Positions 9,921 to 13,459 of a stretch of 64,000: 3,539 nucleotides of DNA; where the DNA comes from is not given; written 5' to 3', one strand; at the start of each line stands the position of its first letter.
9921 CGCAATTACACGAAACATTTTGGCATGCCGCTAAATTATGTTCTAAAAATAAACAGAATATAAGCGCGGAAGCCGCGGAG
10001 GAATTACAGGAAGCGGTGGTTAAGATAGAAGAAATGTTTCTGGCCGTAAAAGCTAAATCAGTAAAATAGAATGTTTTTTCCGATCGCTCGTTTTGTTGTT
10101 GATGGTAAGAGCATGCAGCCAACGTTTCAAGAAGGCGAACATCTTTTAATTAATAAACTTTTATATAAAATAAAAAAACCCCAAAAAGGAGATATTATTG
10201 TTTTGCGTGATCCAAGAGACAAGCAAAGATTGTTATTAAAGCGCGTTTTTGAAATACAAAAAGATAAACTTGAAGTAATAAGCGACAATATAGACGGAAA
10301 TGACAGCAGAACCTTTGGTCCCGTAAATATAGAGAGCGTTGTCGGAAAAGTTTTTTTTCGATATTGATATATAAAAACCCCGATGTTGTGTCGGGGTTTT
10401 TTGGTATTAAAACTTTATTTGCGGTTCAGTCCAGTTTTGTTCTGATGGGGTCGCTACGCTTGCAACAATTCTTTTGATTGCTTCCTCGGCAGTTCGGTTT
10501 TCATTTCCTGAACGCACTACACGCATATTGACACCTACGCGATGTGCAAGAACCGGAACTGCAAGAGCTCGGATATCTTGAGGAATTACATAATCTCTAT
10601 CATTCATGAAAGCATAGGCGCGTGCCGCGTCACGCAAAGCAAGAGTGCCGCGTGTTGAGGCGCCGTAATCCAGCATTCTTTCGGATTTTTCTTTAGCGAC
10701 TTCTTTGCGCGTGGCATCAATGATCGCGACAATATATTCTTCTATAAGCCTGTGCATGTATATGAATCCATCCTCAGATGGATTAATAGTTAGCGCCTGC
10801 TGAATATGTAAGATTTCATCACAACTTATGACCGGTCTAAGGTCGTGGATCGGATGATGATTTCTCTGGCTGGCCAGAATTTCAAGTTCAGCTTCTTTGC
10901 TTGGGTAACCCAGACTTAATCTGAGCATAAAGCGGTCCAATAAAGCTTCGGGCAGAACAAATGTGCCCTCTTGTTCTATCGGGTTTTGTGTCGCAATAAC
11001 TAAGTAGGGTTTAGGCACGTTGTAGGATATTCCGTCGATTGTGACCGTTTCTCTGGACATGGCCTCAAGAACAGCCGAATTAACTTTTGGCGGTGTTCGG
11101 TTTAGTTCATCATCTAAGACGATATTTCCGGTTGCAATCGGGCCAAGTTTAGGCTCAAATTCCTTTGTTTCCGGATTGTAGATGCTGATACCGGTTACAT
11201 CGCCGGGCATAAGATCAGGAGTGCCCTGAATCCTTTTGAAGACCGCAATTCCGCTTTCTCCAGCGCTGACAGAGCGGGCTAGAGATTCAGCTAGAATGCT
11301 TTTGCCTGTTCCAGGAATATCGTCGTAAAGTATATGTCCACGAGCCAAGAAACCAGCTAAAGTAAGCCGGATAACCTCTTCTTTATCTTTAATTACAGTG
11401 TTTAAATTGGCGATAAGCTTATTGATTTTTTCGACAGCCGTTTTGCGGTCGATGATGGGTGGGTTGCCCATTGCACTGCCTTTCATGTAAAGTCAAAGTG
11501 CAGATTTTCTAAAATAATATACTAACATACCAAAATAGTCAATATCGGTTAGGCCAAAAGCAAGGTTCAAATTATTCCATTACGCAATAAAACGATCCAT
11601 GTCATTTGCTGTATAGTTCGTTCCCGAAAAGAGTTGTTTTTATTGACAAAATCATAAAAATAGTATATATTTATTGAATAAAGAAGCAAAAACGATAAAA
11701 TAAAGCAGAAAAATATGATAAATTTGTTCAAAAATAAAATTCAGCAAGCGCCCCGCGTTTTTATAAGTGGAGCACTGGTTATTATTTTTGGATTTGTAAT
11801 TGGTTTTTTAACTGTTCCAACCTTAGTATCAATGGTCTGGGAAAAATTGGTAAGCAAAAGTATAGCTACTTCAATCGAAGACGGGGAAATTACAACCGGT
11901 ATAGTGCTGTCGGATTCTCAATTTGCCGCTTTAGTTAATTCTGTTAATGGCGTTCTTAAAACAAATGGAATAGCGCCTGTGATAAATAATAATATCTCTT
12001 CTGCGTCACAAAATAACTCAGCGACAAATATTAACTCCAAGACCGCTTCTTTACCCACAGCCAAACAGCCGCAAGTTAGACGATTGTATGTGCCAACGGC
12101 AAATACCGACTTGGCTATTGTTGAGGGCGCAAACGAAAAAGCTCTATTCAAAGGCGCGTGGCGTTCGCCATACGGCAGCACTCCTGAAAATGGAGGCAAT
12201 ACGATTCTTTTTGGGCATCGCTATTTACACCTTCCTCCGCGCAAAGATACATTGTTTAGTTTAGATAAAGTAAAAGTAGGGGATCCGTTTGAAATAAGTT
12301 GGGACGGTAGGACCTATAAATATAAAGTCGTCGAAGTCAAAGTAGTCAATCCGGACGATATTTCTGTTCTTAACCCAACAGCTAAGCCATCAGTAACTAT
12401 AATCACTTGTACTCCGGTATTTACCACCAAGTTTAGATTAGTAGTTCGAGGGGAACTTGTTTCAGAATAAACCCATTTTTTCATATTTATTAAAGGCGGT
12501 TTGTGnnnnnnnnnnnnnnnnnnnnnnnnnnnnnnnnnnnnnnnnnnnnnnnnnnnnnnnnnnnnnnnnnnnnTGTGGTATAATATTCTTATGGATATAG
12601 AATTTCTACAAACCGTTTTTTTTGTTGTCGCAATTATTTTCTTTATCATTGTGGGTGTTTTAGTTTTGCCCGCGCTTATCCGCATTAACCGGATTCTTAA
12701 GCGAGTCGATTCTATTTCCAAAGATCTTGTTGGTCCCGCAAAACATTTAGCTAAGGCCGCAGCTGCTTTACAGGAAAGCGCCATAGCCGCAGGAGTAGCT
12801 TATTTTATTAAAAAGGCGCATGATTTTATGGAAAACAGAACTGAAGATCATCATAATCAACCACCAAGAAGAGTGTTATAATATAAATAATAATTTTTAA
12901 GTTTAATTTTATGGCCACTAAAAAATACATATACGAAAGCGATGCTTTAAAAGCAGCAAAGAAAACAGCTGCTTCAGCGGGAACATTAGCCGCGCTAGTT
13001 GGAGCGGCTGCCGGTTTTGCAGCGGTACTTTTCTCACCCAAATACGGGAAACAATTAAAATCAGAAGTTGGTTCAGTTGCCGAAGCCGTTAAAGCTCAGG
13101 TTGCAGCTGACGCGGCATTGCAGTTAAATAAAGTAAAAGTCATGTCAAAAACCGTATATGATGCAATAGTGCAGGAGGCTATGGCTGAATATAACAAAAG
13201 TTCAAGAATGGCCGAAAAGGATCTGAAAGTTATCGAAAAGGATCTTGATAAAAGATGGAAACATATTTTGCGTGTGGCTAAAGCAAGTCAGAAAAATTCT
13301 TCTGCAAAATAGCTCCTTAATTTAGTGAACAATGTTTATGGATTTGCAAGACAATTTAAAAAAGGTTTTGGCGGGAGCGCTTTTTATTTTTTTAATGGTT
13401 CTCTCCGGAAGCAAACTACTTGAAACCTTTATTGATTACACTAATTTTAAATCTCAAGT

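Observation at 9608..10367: Nickel superoxide dismutase (sodN) with its dedicated S26 maturation peptidase (sodX) in a small low-GC genome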

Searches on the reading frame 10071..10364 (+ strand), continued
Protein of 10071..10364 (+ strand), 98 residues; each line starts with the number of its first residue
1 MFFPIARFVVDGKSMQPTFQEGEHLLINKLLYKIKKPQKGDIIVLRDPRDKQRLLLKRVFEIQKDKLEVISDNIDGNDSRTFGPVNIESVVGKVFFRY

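Call 61: fold_search(model_id=the predicted structure, library=pdb)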
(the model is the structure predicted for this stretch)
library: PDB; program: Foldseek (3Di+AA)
matches with E <= 10: 811; with E <= 0.001: 6
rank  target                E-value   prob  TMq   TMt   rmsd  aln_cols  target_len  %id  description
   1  4wvg_A                1.6e-04  1.00  0.76  0.16   3.1       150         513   21  Crystal structure of the Type-I signal peptidase from Staphylococcus aureus (SpsB). (released 2015-09-23)
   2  4wvj_A                1.7e-04  1.00  0.80  0.17   2.6       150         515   22  Crystal structure of the Type-I signal peptidase from Staphylococcus aureus (SpsB) in complex with an inhibitor peptid (released 2015-09-23)
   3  4n31_B                1.8e-04  1.00  0.75  0.56   2.8       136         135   12  Structure and activity of Streptococcus pyogenes SipA: a signal peptidase homologue essential for pilus polymerisation (released 2014-08-20)
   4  4wvi_A                2.1e-04  1.00  0.80  0.16   2.5       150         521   22  Crystal structure of the Type-I signal peptidase from Staphylococcus aureus (SpsB) in complex with a substrate peptide (released 2015-09-23)
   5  4wvh_A                2.1e-04  1.00  0.79  0.16   2.9       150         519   22  Crystal structure of the Type-I signal peptidase from Staphylococcus aureus (SpsB) in complex with a substrate peptide (released 2015-09-23)
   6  4n31_A                4.0e-04  1.00  0.76  0.54   5.6       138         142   12  Structure and activity of Streptococcus pyogenes SipA: a signal peptidase homologue essential for pilus polymerisation (released 2014-08-20)
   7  3iiq_B                1.4e-03  1.00  0.55  0.25   2.9        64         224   30  Crystallographic analysis of bacterial signal peptidase in ternary complex with Arylomycin A2 and a beta-sultam inhibi (released 2009-09-01)
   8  9nlo_B                1.6e-03  1.00  0.55  0.25   5.7        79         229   28  Escherichia coli Signal Peptidase I Delta 2-76 P84A in complex with lipopeptide inhibitor (released 2025-11-19)
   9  3s04_B                2.4e-03  1.00  0.56  0.25   5.5        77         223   26  Crystal structure of Escherichia coli type I signal peptidase in complex with an Arylomycin Lipoglycopeptide Antibioti (released 2011-10-05)
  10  9nlo_A                3.0e-03  1.00  0.55  0.24   6.1        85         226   27  Escherichia coli Signal Peptidase I Delta 2-76 P84A in complex with lipopeptide inhibitor (released 2025-11-19)
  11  3iiq_A                3.1e-03  1.00  0.55  0.26   2.9        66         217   30  Crystallographic analysis of bacterial signal peptidase in ternary complex with Arylomycin A2 and a beta-sultam inhibi (released 2009-09-01)
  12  3s04_A                3.1e-03  1.00  0.54  0.26   2.9        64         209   30  Crystal structure of Escherichia coli type I signal peptidase in complex with an Arylomycin Lipoglycopeptide Antibioti (released 2011-10-05)
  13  7p2q_A                3.5e-03  1.00  0.72  0.50   3.2       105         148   24  Human Signal Peptidase Complex Paralog C (SPC-C) (released 2021-10-06)
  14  7p2p_A                3.5e-03  1.00  0.64  0.46   3.8       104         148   22  Human Signal Peptidase Complex Paralog A (SPC-A) (released 2021-10-06)
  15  1t7d_B                4.4e-03  1.00  0.56  0.26   3.0        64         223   30  Crystal structure of Escherichia coli type I signal peptidase in complex with a lipopeptide inhibitor (released 2004-07-13)
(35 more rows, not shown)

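Call 62: search_protein_families(library=ncbifam, proteins=[P0121, P0122, P0150, P0185, P0187, P0245, P0233, P0258, P0158], max_evalue=0.00001)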
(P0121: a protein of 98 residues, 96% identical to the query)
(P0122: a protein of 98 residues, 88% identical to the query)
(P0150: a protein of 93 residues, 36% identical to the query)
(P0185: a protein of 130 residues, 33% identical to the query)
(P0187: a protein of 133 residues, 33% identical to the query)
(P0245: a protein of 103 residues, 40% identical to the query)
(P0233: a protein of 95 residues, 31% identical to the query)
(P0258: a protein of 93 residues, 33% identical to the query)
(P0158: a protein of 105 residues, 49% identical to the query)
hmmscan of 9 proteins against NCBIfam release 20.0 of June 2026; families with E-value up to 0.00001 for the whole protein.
P0121 (98 aa): 3 families
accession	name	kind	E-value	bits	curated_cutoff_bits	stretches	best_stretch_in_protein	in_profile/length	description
TIGR02227.1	sigpep_I_bact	equivalog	1e-20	74.2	47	1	3-73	18-88/162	signal peptidase I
TIGR02754.1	sod_Ni_protease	equivalog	1.2e-16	60.9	63.25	1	10-94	3-88/90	nickel-type superoxide dismutase maturation protease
TIGR02228.1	sigpep_I_arch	equivalog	4e-08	33.3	51.85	1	6-95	32-119/158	signal peptidase I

P0122 (98 aa): 4 families
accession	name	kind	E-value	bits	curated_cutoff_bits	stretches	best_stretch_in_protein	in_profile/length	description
TIGR02227.1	sigpep_I_bact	equivalog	2.2e-22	79.7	47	1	3-73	18-88/162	signal peptidase I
TIGR02754.1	sod_Ni_protease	equivalog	4.5e-16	59.1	63.25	1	10-94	3-88/90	nickel-type superoxide dismutase maturation protease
TIGR02228.1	sigpep_I_arch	equivalog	9.2e-09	35.4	51.85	1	5-94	31-118/158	signal peptidase I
NF008114.0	PRK10861.1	equivalog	6.1e-07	29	277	0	9-68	86-157/324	signal peptidase I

P0150 (93 aa): 3 families
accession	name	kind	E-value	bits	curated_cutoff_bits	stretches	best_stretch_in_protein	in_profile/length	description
TIGR02227.1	sigpep_I_bact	equivalog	2.1e-21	76.5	47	2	2-61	19-82/162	signal peptidase I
TIGR02754.1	sod_Ni_protease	equivalog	2.3e-21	76.1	63.25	1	7-89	2-88/90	nickel-type superoxide dismutase maturation protease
TIGR02228.1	sigpep_I_arch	equivalog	5.2e-08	32.9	51.85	1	5-90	33-119/158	signal peptidase I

P0185 (130 aa): 3 families
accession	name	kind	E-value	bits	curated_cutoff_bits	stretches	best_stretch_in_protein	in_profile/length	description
TIGR02754.1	sod_Ni_protease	equivalog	2.6e-21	75.9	63.25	1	21-106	3-89/90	nickel-type superoxide dismutase maturation protease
TIGR02227.1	sigpep_I_bact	equivalog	3.5e-19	69.3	47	1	6-78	10-83/162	signal peptidase I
TIGR02228.1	sigpep_I_arch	equivalog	1.4e-06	28.3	51.85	1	18-105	33-118/158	signal peptidase I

P0187 (133 aa): 3 families
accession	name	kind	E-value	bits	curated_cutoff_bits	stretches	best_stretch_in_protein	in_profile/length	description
TIGR02754.1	sod_Ni_protease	equivalog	2.8e-21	75.8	63.25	1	24-109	3-89/90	nickel-type superoxide dismutase maturation protease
TIGR02227.1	sigpep_I_bact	equivalog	2.5e-19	69.7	47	1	3-81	4-83/162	signal peptidase I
TIGR02228.1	sigpep_I_arch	equivalog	1.3e-06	28.4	51.85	1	21-108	33-118/158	signal peptidase I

P0245 (103 aa): 2 families
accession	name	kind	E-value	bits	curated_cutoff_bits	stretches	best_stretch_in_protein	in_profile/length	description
TIGR02754.1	sod_Ni_protease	equivalog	6.9e-20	71.3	63.25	1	6-90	2-89/90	nickel-type superoxide dismutase maturation protease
TIGR02227.1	sigpep_I_bact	equivalog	4.5e-17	62.4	47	2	3-57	21-78/162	signal peptidase I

P0233 (95 aa): 3 families
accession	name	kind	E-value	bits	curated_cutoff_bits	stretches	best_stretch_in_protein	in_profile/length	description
TIGR02754.1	sod_Ni_protease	equivalog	1.7e-22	79.7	63.25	1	2-87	3-89/90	nickel-type superoxide dismutase maturation protease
TIGR02227.1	sigpep_I_bact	equivalog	2.8e-19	69.6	47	2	2-59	25-83/162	signal peptidase I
TIGR02228.1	sigpep_I_arch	equivalog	2e-07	31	51.85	1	2-68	36-104/158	signal peptidase I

P0258 (93 aa): 2 families
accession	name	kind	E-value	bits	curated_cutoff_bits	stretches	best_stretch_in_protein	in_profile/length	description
TIGR02754.1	sod_Ni_protease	equivalog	1.1e-16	61.1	63.25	1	6-86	2-89/90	nickel-type superoxide dismutase maturation protease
TIGR02227.1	sigpep_I_bact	equivalog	5.4e-15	55.6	47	1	4-58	22-83/162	signal peptidase I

P0158 (105 aa): 3 families
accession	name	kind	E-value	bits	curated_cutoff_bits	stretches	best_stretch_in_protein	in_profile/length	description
TIGR02754.1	sod_Ni_protease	equivalog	1.5e-25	89.5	63.25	1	15-101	2-88/90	nickel-type superoxide dismutase maturation protease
TIGR02227.1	sigpep_I_bact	equivalog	3.1e-24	85.7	47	2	9-65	18-74/162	signal peptidase I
NF008114.0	PRK10861.1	equivalog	1.3e-07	31.3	277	0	70-101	266-297/324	signal peptidase I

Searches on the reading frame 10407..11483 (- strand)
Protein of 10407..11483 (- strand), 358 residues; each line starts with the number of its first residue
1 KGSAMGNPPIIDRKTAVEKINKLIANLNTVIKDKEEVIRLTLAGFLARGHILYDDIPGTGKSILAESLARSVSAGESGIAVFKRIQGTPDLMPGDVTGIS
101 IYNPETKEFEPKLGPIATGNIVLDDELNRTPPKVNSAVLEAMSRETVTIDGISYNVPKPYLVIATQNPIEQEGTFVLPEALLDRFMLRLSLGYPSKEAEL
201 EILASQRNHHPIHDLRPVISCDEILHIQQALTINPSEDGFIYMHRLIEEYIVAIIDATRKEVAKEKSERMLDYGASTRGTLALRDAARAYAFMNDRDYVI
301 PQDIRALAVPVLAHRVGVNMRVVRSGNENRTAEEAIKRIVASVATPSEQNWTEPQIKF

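Call 11: search_protein_families(library=pfam, proteins=[window:10407-11483:-], max_evalue=0.001)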
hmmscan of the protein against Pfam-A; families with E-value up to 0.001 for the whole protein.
window:10407-11483:- (358 aa): 4 families
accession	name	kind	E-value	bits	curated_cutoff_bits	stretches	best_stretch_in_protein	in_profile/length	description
PF07726.17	AAA_3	-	2.7e-47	160.4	27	1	50-187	1-131/131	ATPase family associated with various cellular activities (AAA)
PF17863.7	AAA_lid_2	-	3.3e-19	68.8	22.7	1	267-333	5-68/74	AAA lid domain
PF07728.20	AAA_5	-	1e-09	38.9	22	1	57-185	8-139/139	AAA domain (dynein-related subfamily)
PF20030.5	bpMoxR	-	4.9e-06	26.2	27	1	19-225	2-201/205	MoxR domain in the MoxR-vWA-beta-propeller ternary systems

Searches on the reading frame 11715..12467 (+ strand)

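Call 11: search_protein_families(library=pfam, proteins=[window:11715-12467:+], max_evalue=0.001)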
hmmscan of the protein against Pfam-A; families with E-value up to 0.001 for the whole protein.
window:11715-12467:+ (251 aa): 1 family
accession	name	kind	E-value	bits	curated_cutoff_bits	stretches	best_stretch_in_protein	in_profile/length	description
PF04203.18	Sortase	-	3.5e-24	85.4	26.6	1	124-249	1-125/125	Sortase domain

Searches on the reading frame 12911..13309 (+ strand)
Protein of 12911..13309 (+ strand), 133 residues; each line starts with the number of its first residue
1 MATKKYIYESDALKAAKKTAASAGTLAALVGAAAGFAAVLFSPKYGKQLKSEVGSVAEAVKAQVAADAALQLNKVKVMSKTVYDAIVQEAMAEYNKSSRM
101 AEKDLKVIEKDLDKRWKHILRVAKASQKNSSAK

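Call 11: search_protein_families(library=pfam, proteins=[window:12911-13309:+], max_evalue=0.001)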
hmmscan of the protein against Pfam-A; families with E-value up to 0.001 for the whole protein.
window:12911-13309:+ (133 aa): 1 family
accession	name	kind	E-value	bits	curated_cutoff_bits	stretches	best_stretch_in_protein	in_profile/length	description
PF12732.12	YtxH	-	4.8e-05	24.1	37.5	1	26-80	2-49/71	YtxH-like protein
